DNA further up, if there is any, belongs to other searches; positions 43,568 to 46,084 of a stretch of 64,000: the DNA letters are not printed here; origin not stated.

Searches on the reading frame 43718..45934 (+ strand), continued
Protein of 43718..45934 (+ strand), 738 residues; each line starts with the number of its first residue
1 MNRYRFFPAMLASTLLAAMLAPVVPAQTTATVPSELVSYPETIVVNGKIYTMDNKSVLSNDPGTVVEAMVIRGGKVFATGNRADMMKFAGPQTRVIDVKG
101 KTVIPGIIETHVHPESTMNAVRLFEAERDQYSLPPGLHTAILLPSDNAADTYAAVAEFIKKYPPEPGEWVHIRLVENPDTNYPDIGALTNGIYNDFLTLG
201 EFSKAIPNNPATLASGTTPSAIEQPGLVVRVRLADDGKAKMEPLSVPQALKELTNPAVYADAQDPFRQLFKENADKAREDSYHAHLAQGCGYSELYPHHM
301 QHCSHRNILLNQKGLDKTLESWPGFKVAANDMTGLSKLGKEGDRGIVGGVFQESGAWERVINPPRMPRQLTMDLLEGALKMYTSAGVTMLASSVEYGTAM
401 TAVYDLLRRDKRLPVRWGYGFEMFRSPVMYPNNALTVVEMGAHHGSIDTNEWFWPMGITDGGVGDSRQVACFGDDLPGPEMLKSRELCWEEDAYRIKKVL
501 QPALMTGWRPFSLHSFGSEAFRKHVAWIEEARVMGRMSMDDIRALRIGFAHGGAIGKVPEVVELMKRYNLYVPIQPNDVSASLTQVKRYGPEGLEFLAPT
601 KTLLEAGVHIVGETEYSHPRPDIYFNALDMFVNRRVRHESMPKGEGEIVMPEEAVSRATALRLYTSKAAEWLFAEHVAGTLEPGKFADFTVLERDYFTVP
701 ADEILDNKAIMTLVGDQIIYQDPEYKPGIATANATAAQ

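Call 63: predict_structure(alignment_id=A3)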
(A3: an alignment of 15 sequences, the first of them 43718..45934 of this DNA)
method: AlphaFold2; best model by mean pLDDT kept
length: 738 residues; sequences in the alignment: 15
mean_pLDDT: 78.6   pTM: 0.74
mean pLDDT of the five models: 78.6, 70.7, 67.5, 62.4, 52.5
residues with pLDDT >= 90: 179; 70-90: 387; 50-70: 123; < 50: 49
segments of 3 or more residues with pLDDT < 50: 1-3, 22-33, 256-262, 283-303, 734-738
pLDDT, mean of each block of 10 residues (from residue 1): 49 59 41 60 95 82 92 93 90 92 90 73 79 88 93 94 92 90 78 88 95 83 86 87 79 52 61 65 41 35 66 95 84 61 82 75 83 86 73 69 87 82 67 70 69 76 56 84 72 67 79 72 86 90 81 77 90 83 80 85 90 75 87 84 78 87 89 85 92 93 89 88 91 50
secondary structure, 60 per line:
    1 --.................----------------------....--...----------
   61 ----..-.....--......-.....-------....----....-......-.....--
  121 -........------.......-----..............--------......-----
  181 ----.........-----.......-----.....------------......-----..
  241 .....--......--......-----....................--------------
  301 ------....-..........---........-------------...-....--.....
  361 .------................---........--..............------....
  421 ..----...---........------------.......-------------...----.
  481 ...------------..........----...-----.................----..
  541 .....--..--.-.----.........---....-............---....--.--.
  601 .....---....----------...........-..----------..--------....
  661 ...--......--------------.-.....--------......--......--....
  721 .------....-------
elements in order (helices of 4 or more, strands of 3 or more residues): H3-19 E42-45 E48-50 E68-72 E75-80 H82-86 E94-97 E102-105 E107-112 H114-118 H122-129 E136-142 H148-161 E170-175 H185-193 H199-205 E211-215 E228-233 E239-245 H248-253 H256-261 H267-286 E307-310 H312-321 H325-332 E346-348 H350-353 H356-361 H368-383 E387-394 H397-410 E417-422 H433-440 E453-459 H480-483 H496-505 E510-512 H518-534 H539-545 H559-567 E571-574 H576-587 H591-594 H600-605 E609-612 H623-633 H657-663 H666-671 E688-692 H701-706 E709-714 E717-721 E728-731

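Call 66: fold_search(model_id=the predicted structure, library=pdb)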
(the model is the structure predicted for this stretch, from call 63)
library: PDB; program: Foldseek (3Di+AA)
matches with E <= 10: 919; with E <= 0.001: 238
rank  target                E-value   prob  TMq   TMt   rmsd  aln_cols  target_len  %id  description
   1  3icj                  1.5e-17  1.00  0.45  0.68   7.9       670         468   17  Crystal structure of an uncharacterized metal-dependent hydrolase from pyrococcus furiosus (released 2009-07-28)
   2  3igh                  5.4e-17  1.00  0.46  0.66   8.0       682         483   16  Crystal structure of an uncharacterized metal-dependent hydrolase from pyrococcus horikoshii ot3 (released 2009-08-04)
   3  4v1x_A                4.2e-11  1.00  0.33  0.49  12.1       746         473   12  The structure of the hexameric atrazine chlorohydrolase, AtzA (released 2015-03-11)
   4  4v1x_E                5.5e-11  1.00  0.32  0.46  12.3       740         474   13  The structure of the hexameric atrazine chlorohydrolase, AtzA (released 2015-03-11)
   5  4v1x_B                7.2e-11  1.00  0.34  0.51  11.1       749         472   12  The structure of the hexameric atrazine chlorohydrolase, AtzA (released 2015-03-11)
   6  6sj1_A                4.3e-10  1.00  0.27  0.39  19.1       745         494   13  Amidohydrolase, AHS (released 2020-01-15)
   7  6sj0_A                5.3e-10  1.00  0.36  0.52  12.5       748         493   12  Amidohydrolase, AHS (released 2020-01-15)
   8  6sj1_B                1.3e-09  1.00  0.27  0.38  17.8       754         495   12  Amidohydrolase, AHS (released 2020-01-15)
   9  6sj2_B                2.0e-09  1.00  0.27  0.39  18.0       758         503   12  Amidohydrolase, AHS with 3-HAA (released 2020-01-15)
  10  6sj0_B                2.9e-09  1.00  0.32  0.45  13.6       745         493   12  Amidohydrolase, AHS (released 2020-01-15)
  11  2q09                  3.0e-09  1.00  0.36  0.62   9.8       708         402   11  Crystal structure of Imidazolonepropionase from environmental sample with bound inhibitor 3-(2,5-Dioxo-imidazolidin-4-yl (released 2007-06-05)
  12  2gok_A                4.7e-09  1.00  0.34  0.56  10.4       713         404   11  Crystal structure of the imidazolonepropionase from Agrobacterium tumefaciens at 1.87 A resolution (released 2006-04-25)
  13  5hme_A                6.5e-09  1.00  0.34  0.52  10.9       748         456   12  Crystal structure of Triazine Hydrolase variant (P214T/Y215H) (released 2016-11-02)
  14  5hmd_B                1.2e-08  1.00  0.34  0.52  12.0       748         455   12  Crystal structure of triazine hydrolase variant (Y215H/E241Q) (released 2016-11-02)
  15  3lsb_A                1.8e-08  1.00  0.32  0.50  14.0       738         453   12  Crystal structure of the mutant E241Q of atrazine chlorohydrolase TrzN from Arthrobacter aurescens TC1 complexed with  (released 2010-07-21)
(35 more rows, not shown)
